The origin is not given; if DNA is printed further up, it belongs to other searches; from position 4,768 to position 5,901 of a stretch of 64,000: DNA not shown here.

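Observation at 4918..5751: Uncharacterised 277-aa coiled-coil protein at the end of the flgK-flgL operon, with a flagellin-like C-terminal tail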

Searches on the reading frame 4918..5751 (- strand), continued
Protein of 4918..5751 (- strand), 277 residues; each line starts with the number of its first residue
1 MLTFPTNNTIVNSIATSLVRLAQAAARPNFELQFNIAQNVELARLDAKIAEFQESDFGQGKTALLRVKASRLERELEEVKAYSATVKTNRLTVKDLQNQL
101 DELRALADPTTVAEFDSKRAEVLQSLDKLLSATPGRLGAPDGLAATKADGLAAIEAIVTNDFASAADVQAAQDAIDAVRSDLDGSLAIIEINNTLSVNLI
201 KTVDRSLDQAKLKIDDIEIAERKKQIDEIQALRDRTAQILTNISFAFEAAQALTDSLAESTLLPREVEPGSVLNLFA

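Call 50: fold_search(model_id=the predicted structure, library=viral)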
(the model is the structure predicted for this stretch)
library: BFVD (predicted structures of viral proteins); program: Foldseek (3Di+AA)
matches with E <= 10: 951; with E <= 0.001: 0
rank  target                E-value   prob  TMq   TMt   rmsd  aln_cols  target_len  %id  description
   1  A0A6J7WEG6            4.7e-03  1.00  0.35  0.22  12.6       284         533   14  Uncharacterized protein (Fragment) [uncultured Caudovirales phage]
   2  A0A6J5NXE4            5.1e-03  0.75  0.16  0.18  22.4       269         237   13  Uncharacterized protein [uncultured Caudovirales phage]
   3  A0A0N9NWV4            6.6e-03  0.89  0.22  0.08  28.0       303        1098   11  (no name in the UniProt tables at hand)
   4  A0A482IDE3            7.6e-03  1.00  0.33  0.25  22.1       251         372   10  Uncharacterized protein [Synechococcus phage S-B28]
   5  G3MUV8                8.0e-03  1.00  0.34  0.25  23.1       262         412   14  Recombination endonuclease subunit [Escherichia phage Bp7]
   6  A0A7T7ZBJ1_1          1.0e-02  0.93  0.25  0.12  14.2       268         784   15  (no name in the UniProt tables at hand)
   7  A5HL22                1.1e-02  0.94  0.27  0.20  21.8       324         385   15  PfWMP3_28 [Phormidium phage Pf-WMP3]
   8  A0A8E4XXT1            1.3e-02  0.99  0.37  0.20  23.2       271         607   13  Recombination endonuclease subunit [Maribacter phage Colly_1]
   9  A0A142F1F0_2          1.3e-02  0.97  0.30  0.14  12.8       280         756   12  Putative tail fiber protein [Bacillus phage Shbh1]
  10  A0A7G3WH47            1.4e-02  0.66  0.20  0.15  26.2       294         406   12  Uncharacterized protein [Arthronema virus TR020]
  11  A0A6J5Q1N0            1.6e-02  1.00  0.42  0.43  21.4       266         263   14  Uncharacterized protein [uncultured Caudovirales phage]
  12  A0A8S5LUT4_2          1.6e-02  0.84  0.21  0.09  19.7       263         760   15  Tail protein [Siphoviridae sp. ctMsr1]
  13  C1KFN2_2              1.7e-02  1.00  0.43  0.14  21.4       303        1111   12  Putative tail fibre protein [Lactobacillus phage Lb338-1]
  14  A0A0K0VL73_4          1.9e-02  1.00  0.41  0.13  11.1       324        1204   14  Wsv360-like protein [Metopaulias depressus WSSV-like virus]
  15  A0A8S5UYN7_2          1.9e-02  0.99  0.32  0.14  12.8       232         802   12  Endosialidase chaperone [Siphoviridae sp. ctkKt3]
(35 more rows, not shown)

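Call 56: find_homologous_proteins(query=L048:5396-6184:+, max_evalue=0.001)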
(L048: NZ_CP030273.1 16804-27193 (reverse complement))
Query L048:5396-6184:+ (262 aa): 2945 proteins with E <= 0.001 among 8000 candidates; the best 120 are listed.
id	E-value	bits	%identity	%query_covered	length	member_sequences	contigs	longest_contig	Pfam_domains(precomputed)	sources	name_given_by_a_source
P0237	9.6e-164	561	100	100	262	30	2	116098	PF06748.18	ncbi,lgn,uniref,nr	ncbi:DUF1217 domain-containing protein [Rhodobacter sphaeroides]|uniref:DUF1217 domain-containing pr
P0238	9.6e-163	558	99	100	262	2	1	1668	PF06748.18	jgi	jgi:Protein of unknown function (DUF1217).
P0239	1.5e-153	527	95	100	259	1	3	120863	PF06748.18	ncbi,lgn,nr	ncbi:DUF1217 domain-containing protein (plasmid) [Cereibacter sphaeroides f. sp. denitrificans]|nr:D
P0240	1.7e-119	416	75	100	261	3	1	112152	PF06748.18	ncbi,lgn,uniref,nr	ncbi:DUF1217 domain-containing protein [Cereibacter azotoformans]|uniref:Uncharacterized protein DUF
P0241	2.8e-107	376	67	99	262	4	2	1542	PF06748.18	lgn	-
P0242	3.0e-107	376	66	100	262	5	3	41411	PF06748.18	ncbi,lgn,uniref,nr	ncbi:DUF1217 domain-containing protein [Cereibacter sphaeroides]|uniref:DUF1217 domain-containing pr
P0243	1.0e-102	361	63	100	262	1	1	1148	PF06748.18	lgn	-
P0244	5.1e-89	316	57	100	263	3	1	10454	PF06748.18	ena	-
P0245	2.2e-88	314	59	100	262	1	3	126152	PF06748.18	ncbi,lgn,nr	ncbi:MAG: DUF1217 domain-containing protein [Rhodobacteraceae bacterium]|nr:DUF1217 domain-containin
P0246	2.9e-87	310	57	100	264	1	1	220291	PF06748.18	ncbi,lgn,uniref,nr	ncbi:DUF1217 domain-containing protein [Rhodovulum steppense]|uniref:Uncharacterized protein DUF1217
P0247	2.9e-86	307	57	100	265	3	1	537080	PF06748.18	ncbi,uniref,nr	ncbi:DUF1217 domain-containing protein [Rhodovulum tesquicola]|uniref:DUF1217 domain-containing prot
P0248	4.7e-86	306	55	100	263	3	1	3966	PF06748.18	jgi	-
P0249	1.1e-85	305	57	100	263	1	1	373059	PF06748.18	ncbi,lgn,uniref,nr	ncbi:DUF1217 domain-containing protein [Rhodovulum euryhalinum]|uniref:Uncharacterized protein DUF12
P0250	1.3e-85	305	40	83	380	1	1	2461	PF06748.18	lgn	-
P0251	4.4e-85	303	57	100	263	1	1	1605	PF06748.18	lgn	-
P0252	6.6e-85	303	56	100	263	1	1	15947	PF06748.18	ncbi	ncbi:MAG: DUF1217 domain-containing protein [Rhodovulum sp.]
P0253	6.7e-85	303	57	100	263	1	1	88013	PF06748.18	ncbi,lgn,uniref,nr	ncbi:DUF1217 domain-containing protein [Rhodovulum marinum]|uniref:Uncharacterized protein DUF1217 n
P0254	1.6e-83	298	56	100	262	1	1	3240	PF06748.18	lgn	-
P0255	2.5e-83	298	54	100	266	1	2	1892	PF06748.18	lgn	-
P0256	2.6e-83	298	55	100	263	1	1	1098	PF06748.18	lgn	-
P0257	3.7e-83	297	55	100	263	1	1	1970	PF06748.18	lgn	-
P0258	5.2e-83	297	57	100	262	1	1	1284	PF06748.18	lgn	-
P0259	5.8e-83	296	55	100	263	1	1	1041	PF06748.18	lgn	-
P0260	8.1e-81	289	41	94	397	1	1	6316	PF06748.18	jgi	jgi:hypothetical protein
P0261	4.1e-80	287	55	97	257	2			PF06748.18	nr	nr:DUF1217 domain-containing protein [Rhodovulum strictum]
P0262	4.3e-80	287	38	95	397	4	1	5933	PF06748.18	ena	-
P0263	5.9e-80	286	56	99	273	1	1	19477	PF06748.18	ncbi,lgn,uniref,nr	ncbi:DUF1217 domain-containing protein [Rhodobaculum claviforme]|uniref:Flagellar protein n=1 Tax=Rh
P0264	7.3e-80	286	54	99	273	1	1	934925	PF06748.18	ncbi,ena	-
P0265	1.3e-79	285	63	47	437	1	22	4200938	PF06748.18,PF22692.2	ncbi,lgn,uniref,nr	ncbi:hypothetical protein BV509_04370 [Rhodovulum sulfidophilum]|uniref:DUF1217 domain-containing pr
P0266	3.7e-79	284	53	99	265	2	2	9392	PF06748.18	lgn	-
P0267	4.0e-79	284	52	100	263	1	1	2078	PF06748.18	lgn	-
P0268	2.3e-78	281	39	87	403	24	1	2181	PF06748.18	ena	-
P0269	4.0e-78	281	52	98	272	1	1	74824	PF06748.18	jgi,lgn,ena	-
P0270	9.9e-78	279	39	89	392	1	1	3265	PF06748.18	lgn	-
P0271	1.0e-77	279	60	47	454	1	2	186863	PF06748.18,PF22692.2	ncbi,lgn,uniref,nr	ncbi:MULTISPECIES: DUF1217 domain-containing protein [Rhodovulum]|uniref:Uncharacterized protein DUF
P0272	1.4e-77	279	58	50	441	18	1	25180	PF06748.18,PF22692.2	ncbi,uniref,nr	ncbi:DUF1217 domain-containing protein [Rhodovulum sulfidophilum]|uniref:DUF1217 domain-containing p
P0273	2.9e-77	278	52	98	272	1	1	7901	PF06748.18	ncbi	ncbi:MAG: DUF1217 domain-containing protein [Halocynthiibacter sp.]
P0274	7.0e-77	276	64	43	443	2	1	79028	PF06748.18,PF22692.2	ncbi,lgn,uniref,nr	ncbi:DUF1217 domain-containing protein [Rhodovulum visakhapatnamense]|uniref:Uncharacterized protein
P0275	2.1e-76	275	55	93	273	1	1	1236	PF06748.18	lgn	-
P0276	3.1e-76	274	61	45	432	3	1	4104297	PF06748.18,PF22692.2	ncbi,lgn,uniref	ncbi:DUF1217 domain-containing protein [Rhodovulum sp. YEN HP10]|uniref:DUF1217 domain-containing pr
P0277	7.6e-76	273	40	85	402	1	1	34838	PF06748.18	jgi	jgi:hypothetical protein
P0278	1.1e-75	273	41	92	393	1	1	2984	PF06748.18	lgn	-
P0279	1.5e-75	272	50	99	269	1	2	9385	PF06748.18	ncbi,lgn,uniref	ncbi:DUF1217 domain-containing protein [Actibacterium sp.]|uniref:DUF1217 domain-containing protein 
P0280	2.2e-75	272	50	99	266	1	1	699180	PF06748.18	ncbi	ncbi:DUF1217 domain-containing protein [Actibacterium sp. D379-3]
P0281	7.4e-75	270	38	85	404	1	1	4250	PF06748.18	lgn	-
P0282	8.2e-75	270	52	100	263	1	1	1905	PF06748.18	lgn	-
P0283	9.8e-75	269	51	100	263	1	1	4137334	PF06748.18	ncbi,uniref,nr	ncbi:Flagellar basal-body rod protein FlgF [Rhodovulum sp. P5]|uniref:DUF1217 domain-containing prot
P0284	1.8e-74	269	40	85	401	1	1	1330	PF06748.18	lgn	-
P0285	2.1e-74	268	53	100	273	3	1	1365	PF06748.18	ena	-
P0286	2.5e-74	268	52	94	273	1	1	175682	PF06748.18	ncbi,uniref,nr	ncbi:DUF1217 domain-containing protein [Alkalilacustris brevis]|uniref:DUF1217 domain-containing pro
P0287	3.2e-74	268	36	88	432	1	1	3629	PF06748.18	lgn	-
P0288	5.8e-74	267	59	47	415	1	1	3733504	PF06748.18,PF22692.2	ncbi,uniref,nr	ncbi:Protein of unknown function [Rhodovulum sp. ES.010]|uniref:DUF1217 domain-containing protein n=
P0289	6.5e-74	267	54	92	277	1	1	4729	PF06748.18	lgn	-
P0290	6.9e-74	267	51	99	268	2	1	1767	PF06748.18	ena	-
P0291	1.2e-73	266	49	99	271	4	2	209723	PF06748.18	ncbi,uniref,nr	ncbi:DUF1217 domain-containing protein [Pseudohalocynthiibacter aestuariivivens]|uniref:DUF1217 doma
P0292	1.3e-73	266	48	100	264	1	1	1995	PF06748.18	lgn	-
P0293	1.5e-73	266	51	99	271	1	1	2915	PF06748.18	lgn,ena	-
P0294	1.5e-73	265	49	94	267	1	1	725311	PF06748.18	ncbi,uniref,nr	ncbi:DUF1217 domain-containing protein [Tropicimonas marinistellae]|uniref:DUF1217 domain-containing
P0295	2.4e-73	265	49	99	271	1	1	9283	PF06748.18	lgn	-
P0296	2.7e-73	265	49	99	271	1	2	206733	PF06748.18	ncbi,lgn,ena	-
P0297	3.1e-73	265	37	88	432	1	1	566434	PF06748.18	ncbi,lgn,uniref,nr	ncbi:DUF1217 domain-containing protein [Roseobacter sinensis]|uniref:DUF1217 domain-containing prote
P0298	3.5e-73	264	50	99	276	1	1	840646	PF06748.18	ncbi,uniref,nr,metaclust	ncbi:DUF1217 domain-containing protein [Falsirhodobacter sp. alg1]|uniref:DUF1217 domain-containing 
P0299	4.5e-73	264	38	85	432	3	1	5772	PF06748.18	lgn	-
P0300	5.0e-73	264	51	99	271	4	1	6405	PF06748.18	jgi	jgi:hypothetical protein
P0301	5.9e-73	264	52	100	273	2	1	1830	PF06748.18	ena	-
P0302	7.4e-73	263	51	99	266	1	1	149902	PF06748.18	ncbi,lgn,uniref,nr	ncbi:uncharacterized protein DUF1217 [Rhodovulum bhavnagarense]|uniref:Uncharacterized protein DUF12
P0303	8.5e-73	263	48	100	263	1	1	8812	PF06748.18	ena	-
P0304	1.1e-72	263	49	99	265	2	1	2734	PF06748.18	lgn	-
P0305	1.2e-72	263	50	99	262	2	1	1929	PF06748.18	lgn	-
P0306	1.3e-72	263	49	100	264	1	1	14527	PF06748.18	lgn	-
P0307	1.3e-72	262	44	63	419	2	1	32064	PF06748.18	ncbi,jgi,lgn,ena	-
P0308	1.8e-72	262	52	100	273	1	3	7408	PF06748.18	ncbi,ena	-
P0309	1.8e-72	262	49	99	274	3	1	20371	PF06748.18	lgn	-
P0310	2.0e-72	262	53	99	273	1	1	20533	PF06748.18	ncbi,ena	-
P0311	2.1e-72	262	51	99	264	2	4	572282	PF06748.18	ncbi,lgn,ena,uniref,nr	ncbi:DUF1217 domain-containing protein [Maritimibacter sp. UBA3975]|uniref:DUF1217 domain-containing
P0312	2.8e-72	261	49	99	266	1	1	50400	PF06748.18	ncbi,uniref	ncbi:DUF1217 domain-containing protein [Tropicimonas sp.]|uniref:DUF1217 domain-containing protein n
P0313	2.9e-72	261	50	99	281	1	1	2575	PF06748.18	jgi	jgi:hypothetical protein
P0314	3.0e-72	261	48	99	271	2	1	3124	PF06748.18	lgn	-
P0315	3.1e-72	261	48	98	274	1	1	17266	PF06748.18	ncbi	-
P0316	3.5e-72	261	51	93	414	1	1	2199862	PF06748.18,PF07378.17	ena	-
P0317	3.6e-72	261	50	99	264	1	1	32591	PF06748.18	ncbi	-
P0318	3.7e-72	261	51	99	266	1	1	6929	PF06748.18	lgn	-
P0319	4.0e-72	261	48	99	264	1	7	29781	PF06748.18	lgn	-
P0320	5.4e-72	260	49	100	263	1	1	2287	PF06748.18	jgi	-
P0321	5.9e-72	260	52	95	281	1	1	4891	PF06748.18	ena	-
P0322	8.3e-72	260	50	99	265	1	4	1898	PF06748.18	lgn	-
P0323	8.5e-72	260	49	99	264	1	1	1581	PF06748.18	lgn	-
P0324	9.1e-72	260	52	99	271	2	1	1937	PF06748.18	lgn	-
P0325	9.1e-72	260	49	98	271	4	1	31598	PF06748.18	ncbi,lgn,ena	-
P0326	9.2e-72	260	51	99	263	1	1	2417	PF06748.18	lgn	-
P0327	9.4e-72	260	49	100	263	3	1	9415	PF06748.18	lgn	-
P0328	9.7e-72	260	51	100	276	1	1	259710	PF06748.18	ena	-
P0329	9.8e-72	260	48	99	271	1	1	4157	PF06748.18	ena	-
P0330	1.0e-71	260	51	100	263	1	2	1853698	PF06748.18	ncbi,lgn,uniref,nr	ncbi:hypothetical protein Ga0609869_001256 [Rhodovulum iodosum]|uniref:DUF1217 domain-containing pro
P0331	1.1e-71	259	49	99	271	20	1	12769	PF06748.18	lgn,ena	-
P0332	1.1e-71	259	49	100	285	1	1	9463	PF06748.18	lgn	-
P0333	1.1e-71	259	49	98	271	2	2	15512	PF06748.18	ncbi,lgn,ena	-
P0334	1.2e-71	259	38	87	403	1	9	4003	PF06748.18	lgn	-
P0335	1.2e-71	259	52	99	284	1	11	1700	PF06748.18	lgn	-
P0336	1.4e-71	259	49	94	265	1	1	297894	PF06748.18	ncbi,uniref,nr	ncbi:DUF1217 domain-containing protein [Actibacterium sp. XHP0104]|uniref:DUF1217 domain-containing 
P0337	1.4e-71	259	50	99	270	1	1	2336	PF06748.18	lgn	-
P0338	1.9e-71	259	38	87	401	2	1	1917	PF06748.18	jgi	jgi:hypothetical protein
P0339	2.1e-71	259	49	99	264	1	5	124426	PF06748.18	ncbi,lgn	-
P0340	2.1e-71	259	49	99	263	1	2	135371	PF06748.18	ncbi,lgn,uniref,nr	ncbi:uncharacterized protein DUF1217 [Rhodovulum imhoffii]|uniref:Uncharacterized protein DUF1217 n=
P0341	2.6e-71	258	49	99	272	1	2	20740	PF06748.18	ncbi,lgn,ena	-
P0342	3.8e-71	258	46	100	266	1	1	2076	PF06748.18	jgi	jgi:hypothetical protein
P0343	3.8e-71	258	50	99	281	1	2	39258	PF06748.18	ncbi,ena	-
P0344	4.0e-71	258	47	100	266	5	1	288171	PF06748.18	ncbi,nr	ncbi:flagellar protein [Rhodovulum sp. NI22]|nr:flagellar protein [Rhodovulum sp. NI22]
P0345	4.3e-71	257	50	99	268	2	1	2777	PF06748.18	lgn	-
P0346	7.3e-71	257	48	100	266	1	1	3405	PF06748.18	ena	-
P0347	7.7e-71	257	50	99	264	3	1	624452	PF06748.18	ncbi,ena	-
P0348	7.8e-71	257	49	99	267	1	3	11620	PF06748.18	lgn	-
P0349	8.1e-71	257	50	99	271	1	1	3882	PF06748.18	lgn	-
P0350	8.3e-71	257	49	100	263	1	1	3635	PF06748.18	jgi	-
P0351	8.8e-71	256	51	95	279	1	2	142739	PF06748.18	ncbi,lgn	-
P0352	9.2e-71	256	48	100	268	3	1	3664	PF06748.18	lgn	-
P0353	1.0e-70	256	47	100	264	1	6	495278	PF06748.18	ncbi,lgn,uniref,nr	ncbi:DUF1217 domain-containing protein [Aliiruegeria sabulilitoris]|uniref:DUF1217 domain-containing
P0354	1.0e-70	256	51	99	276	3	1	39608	PF06748.18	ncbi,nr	ncbi:flagellar protein [Rhodobacteraceae bacterium WD3A24]|nr:flagellar protein [Rhodobacteraceae ba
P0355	1.2e-70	256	49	99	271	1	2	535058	PF06748.18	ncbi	-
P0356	1.4e-70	256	47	99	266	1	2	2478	PF06748.18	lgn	-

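Call 58: predict_structure(alignment_id=A3)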
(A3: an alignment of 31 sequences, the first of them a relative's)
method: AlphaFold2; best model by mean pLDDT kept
length: 284 residues; sequences in the alignment: 31
mean_pLDDT: 75.1   pTM: 0.56
mean pLDDT of the five models: 75.1, 71.9, 66.6, 64.7, 64.0
residues with pLDDT >= 90: 93; 70-90: 91; 50-70: 60; < 50: 40
segments of 3 or more residues with pLDDT < 50: 1-21, 57-59, 270-284
pLDDT, mean of each block of 10 residues (from residue 1): 36 45 56 70 71 54 75 89 92 94 96 95 91 80 83 84 88 93 94 92 91 85 73 70 67 58 51 44 38
secondary structure, 60 per line:
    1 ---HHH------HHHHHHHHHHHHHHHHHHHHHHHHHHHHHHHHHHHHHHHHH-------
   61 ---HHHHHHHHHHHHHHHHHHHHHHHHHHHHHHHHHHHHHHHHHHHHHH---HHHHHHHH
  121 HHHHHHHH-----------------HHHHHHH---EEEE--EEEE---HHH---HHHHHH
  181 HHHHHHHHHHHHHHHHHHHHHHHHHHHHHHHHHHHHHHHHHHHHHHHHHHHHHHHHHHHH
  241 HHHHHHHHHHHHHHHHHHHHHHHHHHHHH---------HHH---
elements in order: H13-53 H64-109 H113-128 H146-152 E156-159 E162-165 H175-269

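Call 61: fold_search(model_id=the predicted structure, library=pdb)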
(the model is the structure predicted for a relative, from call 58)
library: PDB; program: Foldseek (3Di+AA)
matches with E <= 10: 649; with E <= 0.001: 0
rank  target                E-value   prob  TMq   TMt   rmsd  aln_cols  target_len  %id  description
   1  6xl0_A                2.0e-03  1.00  0.36  0.37  12.0       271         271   15  Caulobacter crescentus FljK filament (released 2020-12-23)
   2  8uxk_A                2.1e-03  1.00  0.41  0.43  10.6       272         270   18  Caulobacter crescentus FljL flagellar filament (asymmetrical) (released 2024-08-28)
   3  8uxn_A                2.6e-03  1.00  0.44  0.46  10.2       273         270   15  Caulobacter crescentus FljM flagellar filament (symmetrized) (released 2024-06-26)
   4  8uxj_A                3.3e-03  1.00  0.48  0.51  10.3       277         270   16  Caulobacter crescentus FljK flagellar filament (asymmetrical) (released 2024-06-26)
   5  9cef_A                3.3e-03  1.00  0.42  0.43  10.6       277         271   16  Caulobacter crescentus FljN flagellar filament (symmetrized) (released 2024-08-28)
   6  8cvi_A                3.5e-03  0.99  0.29  0.30  14.6       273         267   16  Cryo-EM structure of the supercoiled EPEC H6 flagellar filament core Curly I waveform (released 2022-09-07)
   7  9lah_AA               4.8e-03  1.00  0.35  0.36  10.9       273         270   15  Cryo-EM structure of Shewanella oneidensis MR-1 flagella. (released 2026-01-07)
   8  6xky_A                4.8e-03  1.00  0.36  0.37  11.9       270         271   16  Caulobacter crescentus FljK filament, straightened (released 2020-12-23)
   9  9hpz_A                5.3e-03  0.97  0.26  0.27  13.4       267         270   13  Cryo-EM structure of the wild-type flagellar filament from Roseburia hominis (released 2025-12-10)
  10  9oxj_A                5.6e-03  0.90  0.23  0.24  14.4       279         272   12  CryoEM structure of FlaA filament from Shewanella oneidensis (released 2025-07-16)
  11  9oxk_A                6.5e-03  0.97  0.29  0.30  13.4       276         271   14  CryoEM structure of FlaB filament from Shewanella oneidensis (released 2025-07-16)
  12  5wjz_A                9.8e-03  0.84  0.24  0.20  15.1       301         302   13  Cryo-EM structure of B. subtilis flagellar filaments E115G (released 2017-10-25)
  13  6t17_A                1.3e-02  0.97  0.32  0.33  12.1       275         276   10  Cryo-EM structure of the wild-type flagellar filament of the Firmicute Kurthia (released 2019-10-30)
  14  8cxm_0                1.3e-02  0.97  0.27  0.29  13.3       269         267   13  Cryo-EM structure of the supercoiled E. coli K12 flagellar filament core, Normal waveform (released 2022-09-07)
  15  5wk5_A                1.5e-02  0.96  0.31  0.32  12.4       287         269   14  Cryo-EM structure of P. aeruginosa flagellar filaments A443V (released 2017-10-25)
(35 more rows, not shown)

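Call 73: search_protein_families(library=ncbifam, alignment_id=A2, max_evalue=0.001)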
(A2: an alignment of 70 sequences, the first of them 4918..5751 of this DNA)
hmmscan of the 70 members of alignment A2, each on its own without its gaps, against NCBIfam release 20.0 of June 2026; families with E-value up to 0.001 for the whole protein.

A. member 1, window:4918-5751:- (277 aa): 0 families

B. families by the number of members that match (of 70 scanned): 5 families
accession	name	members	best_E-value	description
NF053563.1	Rkd4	1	2.2e-05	arcadin-4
NF052504.1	sll1863_fam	1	0.00021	sll1863 family stress response protein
NF040788.1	S-lay_SlaB_Mtsph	1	0.00022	S-layer protein SlaB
NF050051.1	FlagModPseD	1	0.00024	flagellin modification protein PseD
NF002629.0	PRK02292.1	1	0.00026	V-type ATP synthase subunit E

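Call 76: find_homologous_proteins(query=L021:9968-10783:+, max_evalue=0.001)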
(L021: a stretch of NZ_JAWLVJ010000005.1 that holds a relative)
Query L021:9968-10783:+ (271 aa): 10 proteins with E <= 0.001 among 1807 candidates.
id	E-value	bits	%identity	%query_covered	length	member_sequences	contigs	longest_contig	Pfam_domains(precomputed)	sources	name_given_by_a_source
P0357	5.2e-159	545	100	99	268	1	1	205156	-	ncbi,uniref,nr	ncbi:hypothetical protein RYZ26_05540 [Terasakiella sp. A23]|uniref:hypothetical protein n=1 Tax=Ter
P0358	1.8e-123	429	79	99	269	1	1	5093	-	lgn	-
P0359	6.2e-110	384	71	98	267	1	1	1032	-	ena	-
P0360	4.1e-106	372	69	98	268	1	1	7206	-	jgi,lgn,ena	-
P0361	2.5e-90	320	60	98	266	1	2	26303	-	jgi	jgi:hypothetical protein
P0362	1.3e-89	318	58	99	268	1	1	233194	-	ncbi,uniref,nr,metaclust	ncbi:hypothetical protein MTBPR1_70136 [Candidatus Terasakiella magnetica]|uniref:Flagellin n=1 Tax=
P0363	1.5e-89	318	58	98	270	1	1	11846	-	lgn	-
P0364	6.3e-87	309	57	99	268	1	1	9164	-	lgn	-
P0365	7.0e-85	302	57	98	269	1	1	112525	-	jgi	jgi:DNA-binding protein H-NS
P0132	2.0e-81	291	57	99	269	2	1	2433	-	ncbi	-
